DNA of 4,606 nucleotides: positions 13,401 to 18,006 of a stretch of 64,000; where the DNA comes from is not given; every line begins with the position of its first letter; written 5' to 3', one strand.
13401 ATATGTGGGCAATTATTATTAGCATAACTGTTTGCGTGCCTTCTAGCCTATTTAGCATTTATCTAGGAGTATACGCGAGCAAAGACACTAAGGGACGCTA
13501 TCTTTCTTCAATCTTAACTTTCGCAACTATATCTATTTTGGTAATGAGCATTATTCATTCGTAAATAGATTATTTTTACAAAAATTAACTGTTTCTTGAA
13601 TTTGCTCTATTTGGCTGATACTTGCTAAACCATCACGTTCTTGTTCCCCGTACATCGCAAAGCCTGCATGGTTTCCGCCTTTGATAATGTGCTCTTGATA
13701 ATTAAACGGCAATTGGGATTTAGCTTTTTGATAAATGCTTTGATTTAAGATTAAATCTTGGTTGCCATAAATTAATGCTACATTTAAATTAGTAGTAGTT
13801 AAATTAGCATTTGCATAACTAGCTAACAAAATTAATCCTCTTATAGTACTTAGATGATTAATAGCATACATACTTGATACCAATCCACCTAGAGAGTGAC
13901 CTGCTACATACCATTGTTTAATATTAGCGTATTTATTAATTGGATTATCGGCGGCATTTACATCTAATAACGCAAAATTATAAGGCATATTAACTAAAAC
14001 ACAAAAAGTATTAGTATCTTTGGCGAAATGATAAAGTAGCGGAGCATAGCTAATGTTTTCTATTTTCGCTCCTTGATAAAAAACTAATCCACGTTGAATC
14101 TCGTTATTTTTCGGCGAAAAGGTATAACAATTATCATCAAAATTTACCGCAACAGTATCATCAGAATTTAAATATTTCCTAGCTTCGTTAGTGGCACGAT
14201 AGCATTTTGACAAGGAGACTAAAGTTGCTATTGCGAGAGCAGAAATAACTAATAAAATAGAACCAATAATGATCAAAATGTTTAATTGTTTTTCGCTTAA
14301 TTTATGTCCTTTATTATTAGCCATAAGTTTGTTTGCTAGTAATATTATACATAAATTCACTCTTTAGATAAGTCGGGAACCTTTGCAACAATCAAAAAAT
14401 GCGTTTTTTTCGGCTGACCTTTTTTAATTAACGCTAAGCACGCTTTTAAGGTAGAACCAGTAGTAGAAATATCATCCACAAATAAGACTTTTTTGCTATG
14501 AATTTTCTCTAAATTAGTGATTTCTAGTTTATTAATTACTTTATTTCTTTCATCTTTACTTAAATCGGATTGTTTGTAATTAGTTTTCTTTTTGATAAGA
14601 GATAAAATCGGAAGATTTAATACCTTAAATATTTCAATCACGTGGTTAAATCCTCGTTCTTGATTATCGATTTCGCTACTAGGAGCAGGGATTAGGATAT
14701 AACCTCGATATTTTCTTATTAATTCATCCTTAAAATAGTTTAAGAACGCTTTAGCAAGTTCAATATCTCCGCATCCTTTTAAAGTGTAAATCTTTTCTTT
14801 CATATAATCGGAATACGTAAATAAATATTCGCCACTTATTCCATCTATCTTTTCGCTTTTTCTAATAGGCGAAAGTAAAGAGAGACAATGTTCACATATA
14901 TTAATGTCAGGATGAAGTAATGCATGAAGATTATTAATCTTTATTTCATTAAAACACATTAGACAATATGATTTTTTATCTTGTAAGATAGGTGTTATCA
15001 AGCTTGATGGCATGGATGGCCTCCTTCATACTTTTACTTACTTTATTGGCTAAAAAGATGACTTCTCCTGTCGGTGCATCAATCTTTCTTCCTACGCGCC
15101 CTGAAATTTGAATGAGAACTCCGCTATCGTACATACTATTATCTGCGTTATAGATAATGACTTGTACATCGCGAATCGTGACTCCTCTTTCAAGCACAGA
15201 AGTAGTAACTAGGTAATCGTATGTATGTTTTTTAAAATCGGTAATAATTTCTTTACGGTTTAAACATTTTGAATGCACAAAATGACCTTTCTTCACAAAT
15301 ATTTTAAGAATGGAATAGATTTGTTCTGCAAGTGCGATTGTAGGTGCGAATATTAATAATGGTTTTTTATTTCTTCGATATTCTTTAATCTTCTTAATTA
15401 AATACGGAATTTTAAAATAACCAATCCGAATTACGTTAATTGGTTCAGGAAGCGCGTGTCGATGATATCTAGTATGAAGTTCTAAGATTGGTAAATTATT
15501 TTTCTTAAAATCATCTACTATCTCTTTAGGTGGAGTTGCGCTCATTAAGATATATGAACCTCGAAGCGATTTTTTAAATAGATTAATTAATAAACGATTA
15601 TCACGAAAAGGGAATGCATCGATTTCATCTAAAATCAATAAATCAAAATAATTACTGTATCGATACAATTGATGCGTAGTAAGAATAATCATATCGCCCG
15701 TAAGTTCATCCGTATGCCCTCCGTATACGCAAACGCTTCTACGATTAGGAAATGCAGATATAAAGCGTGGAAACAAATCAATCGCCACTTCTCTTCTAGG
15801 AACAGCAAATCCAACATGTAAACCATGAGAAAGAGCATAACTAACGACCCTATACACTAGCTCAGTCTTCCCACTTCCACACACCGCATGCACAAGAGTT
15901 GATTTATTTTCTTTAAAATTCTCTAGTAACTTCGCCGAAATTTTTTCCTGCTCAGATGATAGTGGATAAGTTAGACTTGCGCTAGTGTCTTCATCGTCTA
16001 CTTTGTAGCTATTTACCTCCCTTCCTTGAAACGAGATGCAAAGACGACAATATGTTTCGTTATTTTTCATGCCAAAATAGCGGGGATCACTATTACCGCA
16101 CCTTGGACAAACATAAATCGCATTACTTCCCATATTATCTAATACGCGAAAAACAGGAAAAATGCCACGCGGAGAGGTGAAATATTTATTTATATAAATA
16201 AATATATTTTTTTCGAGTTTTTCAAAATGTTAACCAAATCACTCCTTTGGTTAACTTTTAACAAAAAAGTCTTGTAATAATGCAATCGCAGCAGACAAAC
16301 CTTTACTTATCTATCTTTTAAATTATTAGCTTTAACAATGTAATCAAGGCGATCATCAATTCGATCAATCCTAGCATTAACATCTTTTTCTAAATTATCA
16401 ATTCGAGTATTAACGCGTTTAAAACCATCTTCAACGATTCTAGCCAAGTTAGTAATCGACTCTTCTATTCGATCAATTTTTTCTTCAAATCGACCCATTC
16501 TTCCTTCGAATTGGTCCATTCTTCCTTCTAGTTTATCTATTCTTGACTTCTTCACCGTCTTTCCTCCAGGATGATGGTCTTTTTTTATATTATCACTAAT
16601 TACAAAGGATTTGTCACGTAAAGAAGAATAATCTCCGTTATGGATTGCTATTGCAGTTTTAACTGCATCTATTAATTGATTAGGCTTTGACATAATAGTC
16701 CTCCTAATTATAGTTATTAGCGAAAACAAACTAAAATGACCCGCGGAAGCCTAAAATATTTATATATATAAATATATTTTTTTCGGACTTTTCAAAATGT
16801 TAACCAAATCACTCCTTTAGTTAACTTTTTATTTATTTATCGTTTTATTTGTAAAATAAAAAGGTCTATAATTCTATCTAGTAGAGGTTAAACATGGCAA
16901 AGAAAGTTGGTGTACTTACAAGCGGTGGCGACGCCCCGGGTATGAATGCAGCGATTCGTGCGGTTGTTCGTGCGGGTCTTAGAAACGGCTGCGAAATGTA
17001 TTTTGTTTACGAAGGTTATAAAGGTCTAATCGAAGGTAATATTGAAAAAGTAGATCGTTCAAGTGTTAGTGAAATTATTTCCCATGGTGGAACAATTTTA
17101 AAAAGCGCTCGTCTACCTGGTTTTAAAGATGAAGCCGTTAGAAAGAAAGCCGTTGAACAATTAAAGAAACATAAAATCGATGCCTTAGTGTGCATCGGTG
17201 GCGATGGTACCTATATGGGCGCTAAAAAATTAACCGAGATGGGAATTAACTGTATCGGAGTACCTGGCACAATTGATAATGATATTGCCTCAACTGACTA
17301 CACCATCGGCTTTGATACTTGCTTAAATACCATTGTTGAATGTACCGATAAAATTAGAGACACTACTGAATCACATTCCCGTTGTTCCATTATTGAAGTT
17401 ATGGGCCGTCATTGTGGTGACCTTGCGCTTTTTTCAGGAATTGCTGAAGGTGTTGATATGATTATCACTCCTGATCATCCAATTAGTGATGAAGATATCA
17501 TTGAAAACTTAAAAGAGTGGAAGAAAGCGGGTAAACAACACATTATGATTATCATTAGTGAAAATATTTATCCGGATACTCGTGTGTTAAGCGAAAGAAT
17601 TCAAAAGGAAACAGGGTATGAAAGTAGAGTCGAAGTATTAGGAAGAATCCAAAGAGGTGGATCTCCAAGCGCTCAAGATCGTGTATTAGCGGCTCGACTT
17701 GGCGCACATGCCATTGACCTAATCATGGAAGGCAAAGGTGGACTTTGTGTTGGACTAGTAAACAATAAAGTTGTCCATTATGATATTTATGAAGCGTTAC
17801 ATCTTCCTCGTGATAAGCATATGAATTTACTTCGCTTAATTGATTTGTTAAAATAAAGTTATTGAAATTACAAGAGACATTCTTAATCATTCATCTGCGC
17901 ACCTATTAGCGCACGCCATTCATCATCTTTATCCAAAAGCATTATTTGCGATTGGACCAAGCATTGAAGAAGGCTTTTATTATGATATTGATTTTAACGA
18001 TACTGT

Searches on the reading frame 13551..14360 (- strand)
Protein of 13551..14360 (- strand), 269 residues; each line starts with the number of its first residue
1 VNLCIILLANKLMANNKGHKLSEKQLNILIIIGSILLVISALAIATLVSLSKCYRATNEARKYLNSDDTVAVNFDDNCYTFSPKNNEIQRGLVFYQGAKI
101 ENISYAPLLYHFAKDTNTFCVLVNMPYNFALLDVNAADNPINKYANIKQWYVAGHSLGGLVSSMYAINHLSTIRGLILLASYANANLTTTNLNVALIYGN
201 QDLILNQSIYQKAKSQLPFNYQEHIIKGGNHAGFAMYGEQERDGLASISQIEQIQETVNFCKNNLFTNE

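Call 64: search_protein_families(library=pfam, proteins=[window:13551-14360:-], max_evalue=0.001)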
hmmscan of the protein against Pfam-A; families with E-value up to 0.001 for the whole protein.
window:13551-14360:- (269 aa): 4 families
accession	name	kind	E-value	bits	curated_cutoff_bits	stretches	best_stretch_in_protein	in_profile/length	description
PF12695.13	Abhydrolase_5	-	9.7e-46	156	27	1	91-254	1-163/164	Alpha/beta hydrolase family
PF00561.26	Abhydrolase_1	-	1.9e-06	28.2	25.8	1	145-184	66-103/245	alpha/beta hydrolase fold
PF12146.15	Hydrolase_4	-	2.5e-05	24.2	27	1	133-197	61-126/239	Serine aminopeptidase, S33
PF20408.4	Abhydrolase_11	-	0.00032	20.9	27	0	141-236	68-169/193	Alpha/beta hydrolase domain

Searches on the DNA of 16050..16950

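Call 59: search_rna_families(source=window, start=16050, end=16950, threshold=evalue, max_evalue=1)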
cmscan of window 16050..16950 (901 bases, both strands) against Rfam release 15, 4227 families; matches with E-value up to 1: 1.
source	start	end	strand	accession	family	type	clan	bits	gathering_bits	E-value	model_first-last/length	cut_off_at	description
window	16342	16387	-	RF01140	sR20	Gene; snRNA; snoRNA; CD-box;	-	17.4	44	0.77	1-56/56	no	Small nucleolar RNA sR20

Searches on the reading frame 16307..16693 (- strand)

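Call 8: search_protein_families(library=pfam, proteins=[window:16307-16693:-], max_evalue=1)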
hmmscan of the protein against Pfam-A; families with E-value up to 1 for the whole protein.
window:16307-16693:- (128 aa): 30 families (the best 25 are shown)
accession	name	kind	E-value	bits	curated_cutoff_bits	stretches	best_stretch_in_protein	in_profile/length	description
PF17072.10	Spike_torovirin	-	1.6e-05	23.6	35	1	51-120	885-954/1272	Torovirinae spike glycoprotein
PF10779.14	XhlA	-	5.9e-05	23.6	34.7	2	49-84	3-38/67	Haemolysin XhlA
PF06825.17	HSBP1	-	0.00023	21.3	28.6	1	82-117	2-37/51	Heat shock factor binding protein 1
PF23991.1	DUF7310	-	0.00045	21.1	40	1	50-83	44-77/83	Coiled-coil region of unknown function (DUF7310)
PF00170.26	bZIP_1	-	0.00056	20.4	27.6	1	48-85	24-61/64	bZIP transcription factor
PF05377.16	FlaC_arch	-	0.0006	20.6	27.8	1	51-88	1-38/55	Flagella accessory protein C (FlaC)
PF01519.22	DUF16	-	0.00083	20.2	40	1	48-119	32-102/104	Protein of unknown function DUF16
PF12841.12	YvrJ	-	0.0017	18.3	29.5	1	68-85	18-35/36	YvrJ protein family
PF16526.10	CLZ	-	0.0024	18.7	26.7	1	49-81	30-62/71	C-terminal leucine zipper domain of cyclic nucleotide-gated channels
PF08385.17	DHC_N1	-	0.0046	16.1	28.3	1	34-93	257-316/562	Dynein heavy chain, N-terminal region 1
PF04108.17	ATG17_like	-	0.0063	16.5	43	1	43-125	121-198/355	Autophagy protein ATG17-like domain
PF07889.17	DUF1664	-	0.0085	16.6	34.6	1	49-105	65-117/124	Protein of unknown function (DUF1664)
PF11945.13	WASH_WAHD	-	0.011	15.6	24.2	1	69-114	15-60/292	WAHD domain of WASH complex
PF18654.6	LegC3_N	-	0.021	14.5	25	1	34-126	132-220/297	LegC3 N-terminal coiled-coil domain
PF10046.14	BLOC1_2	-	0.023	15.5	33.4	1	54-88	45-82/96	Biogenesis of lysosome-related organelles complex-1 subunit 2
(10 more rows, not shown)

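Call 30: search_protein_families(library=phrogs, proteins=[window:16307-16693:-], max_evalue=0.1)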
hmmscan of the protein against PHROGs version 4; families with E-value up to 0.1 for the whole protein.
window:16307-16693:- (128 aa): 36 families (the best 25 are shown)
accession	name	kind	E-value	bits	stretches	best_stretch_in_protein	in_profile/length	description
phrog_12015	-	unknown function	2.2e-06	28.4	1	22-80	100-156/165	-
phrog_18362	-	unknown function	6.5e-06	27.4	1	71-119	37-82/119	-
phrog_11953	-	DNA, RNA and nucleotide metabolism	6.5e-05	23.8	1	45-122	9-82/154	exonuclease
phrog_6136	-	unknown function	7.7e-05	23.6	1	37-83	28-74/120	-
phrog_3779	-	tail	0.0001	21.5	1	56-118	73-135/1225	tail length tape measure protein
phrog_1009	-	unknown function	0.00032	21.7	1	48-84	60-96/103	-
phrog_5553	-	unknown function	0.00045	21.4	1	49-122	27-99/114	-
phrog_1193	-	other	0.0016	19.4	1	49-84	12-47/76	hemolysin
phrog_22071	-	unknown function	0.0019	18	1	53-114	305-365/439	-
phrog_4703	-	unknown function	0.0031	17.8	1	29-121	64-162/389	-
phrog_5211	-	unknown function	0.0068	17.6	1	53-89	32-68/112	-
phrog_903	-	unknown function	0.0077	18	1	47-121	5-69/78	-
phrog_6701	-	unknown function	0.0096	16.7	1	55-125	69-134/169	-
phrog_20262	-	unknown function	0.011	16.9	1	38-121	24-104/146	-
phrog_3017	-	head and packaging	0.013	15.8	1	71-126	279-334/402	head maturation protease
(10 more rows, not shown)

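Call 48: search_protein_families(library=ncbifam, proteins=[window:16307-16693:-], max_evalue=0.01)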
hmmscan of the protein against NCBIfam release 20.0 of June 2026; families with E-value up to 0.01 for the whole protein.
window:16307-16693:- (128 aa): 7 families
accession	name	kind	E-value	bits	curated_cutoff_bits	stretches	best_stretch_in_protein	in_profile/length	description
NF047516.1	LA_3659_fam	equivalog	3.3e-06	26.8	36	1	7-121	83-196/221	LA_3659 family protein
NF047514.1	SpiroCoCo_N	equivalog_domain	3.3e-06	26.8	75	1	7-121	83-196/221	SpiroCoCo family coiled-coil protein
NF045487.1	ASRP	equivalog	0.00015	20.5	300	1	48-115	406-472/593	archaea-specific SMC-related protein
NF047515.1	SpiroCoCo_C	equivalog_domain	0.00032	20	125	1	49-117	165-228/313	SpiroCoCo family coiled-coil protein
NF048001.1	GTP_morpho_1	equivalog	0.002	17.9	50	0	49-71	23-45/70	GTA head formation protein, RCAP_rcc01685 family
NF038071.1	lat_flg_LafA_2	exception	0.0045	16.4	365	0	35-90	181-236/284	lateral flagellin LafA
NF041118.1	A_G_epim_Thtga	equivalog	0.0095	15.1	500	0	73-124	136-190/341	L-Ala-D/L-Glu epimerase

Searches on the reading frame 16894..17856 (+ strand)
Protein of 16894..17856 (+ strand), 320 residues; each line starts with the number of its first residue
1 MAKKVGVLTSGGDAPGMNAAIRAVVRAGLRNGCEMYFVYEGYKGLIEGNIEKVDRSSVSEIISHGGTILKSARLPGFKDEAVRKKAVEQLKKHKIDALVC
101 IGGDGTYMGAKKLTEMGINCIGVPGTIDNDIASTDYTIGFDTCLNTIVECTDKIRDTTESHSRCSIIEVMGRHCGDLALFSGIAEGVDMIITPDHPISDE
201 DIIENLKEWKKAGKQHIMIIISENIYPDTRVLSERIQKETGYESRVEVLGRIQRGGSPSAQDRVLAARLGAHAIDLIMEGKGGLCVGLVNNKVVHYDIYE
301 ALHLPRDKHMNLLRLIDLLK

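Call 64: search_protein_families(library=pfam, proteins=[window:16894-17856:+], max_evalue=0.001)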
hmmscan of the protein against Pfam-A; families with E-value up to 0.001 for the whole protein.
window:16894-17856:+ (320 aa): 2 families
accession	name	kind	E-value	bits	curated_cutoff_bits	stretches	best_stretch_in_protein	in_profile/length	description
PF00365.25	PFK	-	5.4e-111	370.8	30.9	1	4-277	1-277/277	Phosphofructokinase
PF01513.26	NAD_kinase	-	0.00018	22.3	25.5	1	83-124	61-103/130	ATP-NAD kinase N-terminal domain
